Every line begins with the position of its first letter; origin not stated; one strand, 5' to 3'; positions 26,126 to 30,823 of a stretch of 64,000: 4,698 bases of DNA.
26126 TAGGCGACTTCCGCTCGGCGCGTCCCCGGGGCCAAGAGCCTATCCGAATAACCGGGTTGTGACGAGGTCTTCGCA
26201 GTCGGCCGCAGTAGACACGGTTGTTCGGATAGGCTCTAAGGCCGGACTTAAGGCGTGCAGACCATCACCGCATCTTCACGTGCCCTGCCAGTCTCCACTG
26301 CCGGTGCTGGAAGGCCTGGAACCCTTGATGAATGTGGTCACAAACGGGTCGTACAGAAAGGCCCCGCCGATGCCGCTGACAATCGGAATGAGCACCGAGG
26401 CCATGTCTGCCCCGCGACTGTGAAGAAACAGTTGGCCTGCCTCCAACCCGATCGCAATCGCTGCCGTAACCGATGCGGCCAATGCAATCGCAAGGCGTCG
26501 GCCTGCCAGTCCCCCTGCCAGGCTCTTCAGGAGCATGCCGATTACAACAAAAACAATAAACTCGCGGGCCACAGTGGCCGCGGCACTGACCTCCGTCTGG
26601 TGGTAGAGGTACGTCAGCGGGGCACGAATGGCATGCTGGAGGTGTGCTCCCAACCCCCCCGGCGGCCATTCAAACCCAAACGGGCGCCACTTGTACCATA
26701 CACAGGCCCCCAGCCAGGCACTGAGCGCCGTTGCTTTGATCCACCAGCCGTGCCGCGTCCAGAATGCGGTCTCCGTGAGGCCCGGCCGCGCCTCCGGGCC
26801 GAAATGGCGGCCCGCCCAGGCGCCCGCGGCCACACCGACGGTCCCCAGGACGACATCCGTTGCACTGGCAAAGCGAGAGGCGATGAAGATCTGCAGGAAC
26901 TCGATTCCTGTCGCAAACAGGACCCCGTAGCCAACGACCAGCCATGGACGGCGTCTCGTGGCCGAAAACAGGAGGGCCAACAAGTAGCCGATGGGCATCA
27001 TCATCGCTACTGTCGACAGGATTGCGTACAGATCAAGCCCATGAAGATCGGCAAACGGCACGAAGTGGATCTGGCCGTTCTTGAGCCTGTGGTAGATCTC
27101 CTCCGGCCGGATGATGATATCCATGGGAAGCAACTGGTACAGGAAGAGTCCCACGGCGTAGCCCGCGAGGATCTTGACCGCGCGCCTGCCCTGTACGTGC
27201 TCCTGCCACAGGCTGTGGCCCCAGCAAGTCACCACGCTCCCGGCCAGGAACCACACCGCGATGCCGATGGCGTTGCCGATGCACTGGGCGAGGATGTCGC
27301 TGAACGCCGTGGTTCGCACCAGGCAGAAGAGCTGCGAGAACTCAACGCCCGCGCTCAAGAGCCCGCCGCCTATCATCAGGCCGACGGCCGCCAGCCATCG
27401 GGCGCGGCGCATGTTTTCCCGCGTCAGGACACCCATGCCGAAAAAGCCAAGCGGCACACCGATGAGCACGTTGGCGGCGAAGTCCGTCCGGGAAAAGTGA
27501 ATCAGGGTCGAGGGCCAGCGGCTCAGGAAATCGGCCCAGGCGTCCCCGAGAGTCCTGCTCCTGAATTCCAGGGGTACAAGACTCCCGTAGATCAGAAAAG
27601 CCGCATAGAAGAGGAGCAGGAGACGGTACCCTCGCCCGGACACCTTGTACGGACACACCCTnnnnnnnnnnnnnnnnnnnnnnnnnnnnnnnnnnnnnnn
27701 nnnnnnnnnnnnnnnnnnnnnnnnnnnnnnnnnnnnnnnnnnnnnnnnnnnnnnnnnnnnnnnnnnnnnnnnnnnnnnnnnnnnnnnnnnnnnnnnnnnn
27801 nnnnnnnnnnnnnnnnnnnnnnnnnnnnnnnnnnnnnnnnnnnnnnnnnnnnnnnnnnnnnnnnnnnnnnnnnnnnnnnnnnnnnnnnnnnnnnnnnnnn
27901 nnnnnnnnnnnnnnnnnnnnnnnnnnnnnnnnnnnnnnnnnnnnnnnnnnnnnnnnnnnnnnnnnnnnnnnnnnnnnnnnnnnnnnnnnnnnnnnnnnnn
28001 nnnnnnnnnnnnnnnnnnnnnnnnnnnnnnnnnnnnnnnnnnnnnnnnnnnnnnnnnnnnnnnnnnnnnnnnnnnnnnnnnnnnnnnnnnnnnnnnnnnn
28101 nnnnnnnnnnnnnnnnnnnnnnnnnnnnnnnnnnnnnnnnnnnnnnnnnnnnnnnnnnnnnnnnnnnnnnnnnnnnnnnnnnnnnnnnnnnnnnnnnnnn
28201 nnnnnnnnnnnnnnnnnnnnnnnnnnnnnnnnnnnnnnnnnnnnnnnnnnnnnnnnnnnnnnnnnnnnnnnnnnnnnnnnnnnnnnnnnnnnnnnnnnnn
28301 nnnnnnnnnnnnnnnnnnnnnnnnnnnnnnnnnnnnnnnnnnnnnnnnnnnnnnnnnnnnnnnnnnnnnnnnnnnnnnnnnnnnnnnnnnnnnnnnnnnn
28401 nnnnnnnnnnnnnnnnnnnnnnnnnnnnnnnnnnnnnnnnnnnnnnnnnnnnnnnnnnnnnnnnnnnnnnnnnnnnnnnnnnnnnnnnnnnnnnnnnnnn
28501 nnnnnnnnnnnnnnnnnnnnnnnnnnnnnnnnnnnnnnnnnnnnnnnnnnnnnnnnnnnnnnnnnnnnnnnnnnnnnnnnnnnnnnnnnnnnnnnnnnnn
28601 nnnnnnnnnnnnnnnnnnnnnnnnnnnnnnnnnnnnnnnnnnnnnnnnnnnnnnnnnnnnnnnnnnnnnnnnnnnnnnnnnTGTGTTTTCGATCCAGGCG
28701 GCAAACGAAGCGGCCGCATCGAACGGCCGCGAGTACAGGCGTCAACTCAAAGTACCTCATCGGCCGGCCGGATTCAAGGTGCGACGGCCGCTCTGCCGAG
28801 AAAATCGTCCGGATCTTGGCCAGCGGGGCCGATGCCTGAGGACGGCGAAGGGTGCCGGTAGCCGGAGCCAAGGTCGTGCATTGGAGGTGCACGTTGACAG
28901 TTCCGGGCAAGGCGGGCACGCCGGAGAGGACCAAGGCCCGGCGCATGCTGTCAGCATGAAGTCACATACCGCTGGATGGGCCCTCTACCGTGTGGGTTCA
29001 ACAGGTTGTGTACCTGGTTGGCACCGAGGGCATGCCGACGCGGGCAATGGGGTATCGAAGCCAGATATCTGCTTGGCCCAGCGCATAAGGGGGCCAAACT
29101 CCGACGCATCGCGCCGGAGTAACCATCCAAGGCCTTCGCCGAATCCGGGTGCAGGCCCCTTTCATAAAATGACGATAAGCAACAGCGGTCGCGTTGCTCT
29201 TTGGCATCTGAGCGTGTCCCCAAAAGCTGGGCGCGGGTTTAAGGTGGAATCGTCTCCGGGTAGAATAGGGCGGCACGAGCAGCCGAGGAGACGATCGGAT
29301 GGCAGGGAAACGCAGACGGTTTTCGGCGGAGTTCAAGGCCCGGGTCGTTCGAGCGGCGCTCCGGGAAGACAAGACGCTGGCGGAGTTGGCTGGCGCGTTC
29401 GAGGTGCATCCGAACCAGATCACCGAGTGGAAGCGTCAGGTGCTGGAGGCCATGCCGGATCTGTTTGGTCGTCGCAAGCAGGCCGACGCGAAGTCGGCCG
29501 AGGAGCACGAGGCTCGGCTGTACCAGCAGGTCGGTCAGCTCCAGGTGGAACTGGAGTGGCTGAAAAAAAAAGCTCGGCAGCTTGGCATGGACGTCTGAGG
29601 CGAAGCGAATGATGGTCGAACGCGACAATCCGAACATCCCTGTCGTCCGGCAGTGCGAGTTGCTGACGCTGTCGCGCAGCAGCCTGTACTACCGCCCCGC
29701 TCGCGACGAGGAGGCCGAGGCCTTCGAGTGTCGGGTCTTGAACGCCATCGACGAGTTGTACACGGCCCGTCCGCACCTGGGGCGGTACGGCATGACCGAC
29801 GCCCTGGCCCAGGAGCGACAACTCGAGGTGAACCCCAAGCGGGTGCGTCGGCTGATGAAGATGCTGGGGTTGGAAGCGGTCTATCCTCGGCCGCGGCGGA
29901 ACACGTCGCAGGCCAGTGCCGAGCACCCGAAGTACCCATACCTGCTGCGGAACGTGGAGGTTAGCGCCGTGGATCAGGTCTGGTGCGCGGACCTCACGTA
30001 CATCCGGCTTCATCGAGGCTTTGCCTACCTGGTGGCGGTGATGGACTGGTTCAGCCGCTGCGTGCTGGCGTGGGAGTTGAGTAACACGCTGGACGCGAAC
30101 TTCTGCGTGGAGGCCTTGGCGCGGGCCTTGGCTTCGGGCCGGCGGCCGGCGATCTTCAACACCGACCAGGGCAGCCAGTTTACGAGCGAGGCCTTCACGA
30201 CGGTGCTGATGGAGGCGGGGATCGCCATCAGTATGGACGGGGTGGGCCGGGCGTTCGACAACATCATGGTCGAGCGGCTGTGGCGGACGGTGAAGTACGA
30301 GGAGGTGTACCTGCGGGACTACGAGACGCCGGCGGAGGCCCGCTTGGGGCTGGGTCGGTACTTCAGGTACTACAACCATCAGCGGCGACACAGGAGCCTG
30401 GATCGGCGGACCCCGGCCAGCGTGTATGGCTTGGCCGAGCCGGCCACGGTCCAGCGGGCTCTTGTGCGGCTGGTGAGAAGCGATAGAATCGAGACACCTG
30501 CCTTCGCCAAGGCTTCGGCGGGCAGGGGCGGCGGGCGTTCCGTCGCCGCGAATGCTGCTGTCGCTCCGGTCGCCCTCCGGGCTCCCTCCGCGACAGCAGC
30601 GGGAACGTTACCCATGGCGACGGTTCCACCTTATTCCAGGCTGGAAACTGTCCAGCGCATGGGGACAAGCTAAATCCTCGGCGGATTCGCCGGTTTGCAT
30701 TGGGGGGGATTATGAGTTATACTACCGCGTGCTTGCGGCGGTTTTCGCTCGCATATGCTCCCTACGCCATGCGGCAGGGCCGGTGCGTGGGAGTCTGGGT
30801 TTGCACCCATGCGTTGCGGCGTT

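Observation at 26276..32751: Unusual 801-aa membrane protein with tandem VanZ-like domains, plus a second stand-alone VanZ gene embedded between glycosyltransferases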

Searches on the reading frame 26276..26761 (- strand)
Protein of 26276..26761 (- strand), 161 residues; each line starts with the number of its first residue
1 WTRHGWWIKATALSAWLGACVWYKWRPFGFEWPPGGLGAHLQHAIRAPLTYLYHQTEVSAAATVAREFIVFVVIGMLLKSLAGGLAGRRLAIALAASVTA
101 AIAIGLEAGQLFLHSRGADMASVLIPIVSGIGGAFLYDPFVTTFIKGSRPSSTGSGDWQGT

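Call 6: search_protein_families(library=pfam, proteins=[window:26276-26761:-], max_evalue=1)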
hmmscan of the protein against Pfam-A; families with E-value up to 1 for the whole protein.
window:26276-26761:- (161 aa): 3 families
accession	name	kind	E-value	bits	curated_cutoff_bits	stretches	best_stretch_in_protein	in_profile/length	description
PF04892.17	VanZ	-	8.3e-06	26.9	30.1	1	58-137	55-122/126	VanZ like family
PF01769.21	MgtE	-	0.0061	17.2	27.6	1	62-131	35-113/125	Divalent cation transporter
PF14696.12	Glyoxalase_5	-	0.089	13.4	27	1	100-137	86-122/139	Hydroxyphenylpyruvate dioxygenase, HPPD, N-terminal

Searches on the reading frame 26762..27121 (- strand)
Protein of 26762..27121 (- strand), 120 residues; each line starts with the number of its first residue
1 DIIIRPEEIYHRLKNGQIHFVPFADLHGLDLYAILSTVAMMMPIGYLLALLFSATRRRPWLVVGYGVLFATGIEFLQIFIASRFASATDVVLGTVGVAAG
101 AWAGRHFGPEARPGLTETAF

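Call 6: search_protein_families(library=pfam, proteins=[window:26762-27121:-], max_evalue=1)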
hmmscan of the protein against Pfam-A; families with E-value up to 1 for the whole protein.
window:26762-27121:- (120 aa): 6 families
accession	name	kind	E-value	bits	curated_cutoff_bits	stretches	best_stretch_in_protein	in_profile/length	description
PF04892.17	VanZ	-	9.2e-14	52.6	30.1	1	17-103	33-121/126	VanZ like family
PF24004.1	Microp_archaea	-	0.0063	16.5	27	1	86-103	3-20/29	Archaeal microprotein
PF10990.13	DUF2809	-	0.0094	17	29.3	1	46-88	20-61/86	Protein of unknown function (DUF2809)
PF20237.3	DUF6594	-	0.076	13.3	30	1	33-76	176-218/238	Family of unknown function (DUF6594)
PF09583.15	Phageshock_PspG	-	0.2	12.5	25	0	68-97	14-43/64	Phage shock protein G (Phageshock_PspG)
PF20313.3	DUF6609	-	0.57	10.6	24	0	18-49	113-144/176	Family of unknown function (DUF6609)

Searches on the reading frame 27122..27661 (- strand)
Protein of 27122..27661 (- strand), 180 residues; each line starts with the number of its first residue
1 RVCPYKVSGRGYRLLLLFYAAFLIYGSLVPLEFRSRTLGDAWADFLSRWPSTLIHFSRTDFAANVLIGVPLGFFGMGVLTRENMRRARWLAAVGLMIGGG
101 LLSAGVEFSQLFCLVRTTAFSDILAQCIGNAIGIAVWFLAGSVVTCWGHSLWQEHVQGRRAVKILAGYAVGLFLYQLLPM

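Call 6: search_protein_families(library=pfam, proteins=[window:27122-27661:-], max_evalue=1)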
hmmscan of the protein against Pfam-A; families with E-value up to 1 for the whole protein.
window:27122-27661:- (180 aa): 2 families
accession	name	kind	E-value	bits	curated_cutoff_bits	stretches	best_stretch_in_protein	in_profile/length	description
PF04892.17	VanZ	-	2.2e-10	41.7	30.1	1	18-139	3-124/126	VanZ like family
PF04138.20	GtrA_DPMS_TM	-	0.026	15.1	26.1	1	100-175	6-78/117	GtrA/DPMS, transmembrane domain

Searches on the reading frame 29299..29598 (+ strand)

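Call 3: search_protein_families(library=pfam, proteins=[window:29299-29598:+], max_evalue=0.01)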
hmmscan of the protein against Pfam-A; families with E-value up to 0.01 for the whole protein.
window:29299-29598:+ (99 aa): 4 families
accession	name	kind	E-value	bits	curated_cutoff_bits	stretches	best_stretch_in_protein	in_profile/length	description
PF01527.26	HTH_Tnp_1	-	3.6e-12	46.8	24.1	1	3-63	2-58/75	Transposase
PF13542.12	HTH_Tnp_ISL3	-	0.00031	20.6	27.4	1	2-42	6-44/51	Helix-turn-helix domain of transposase family ISL3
PF13518.12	HTH_28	-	0.00042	20.8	25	1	12-48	1-36/52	Helix-turn-helix domain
PF09607.16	BrkDBD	-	0.008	16.5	23.4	1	3-46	1-47/58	Brinker DNA-binding domain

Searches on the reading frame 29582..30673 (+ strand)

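Call 3: search_protein_families(library=pfam, proteins=[window:29582-30673:+], max_evalue=0.01)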
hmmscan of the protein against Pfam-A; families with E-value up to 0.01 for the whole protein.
window:29582-30673:+ (363 aa): 5 families
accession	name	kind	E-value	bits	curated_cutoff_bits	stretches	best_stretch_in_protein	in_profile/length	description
PF00665.32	rve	-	3.9e-22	78.9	32.6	1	129-223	3-101/102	Integrase core domain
PF13683.12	rve_3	-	1.3e-14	54.1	26.5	1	213-278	2-67/67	Integrase core domain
PF13276.12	HTH_21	-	3.4e-11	43.6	28.1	1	50-105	4-60/60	HTH-like domain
PF13333.12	rve_2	-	0.0025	18.3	22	1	233-279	3-49/56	Integrase core domain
PF24764.1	rva_4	-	0.0065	16.6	26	0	129-238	6-113/194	Integrase core domain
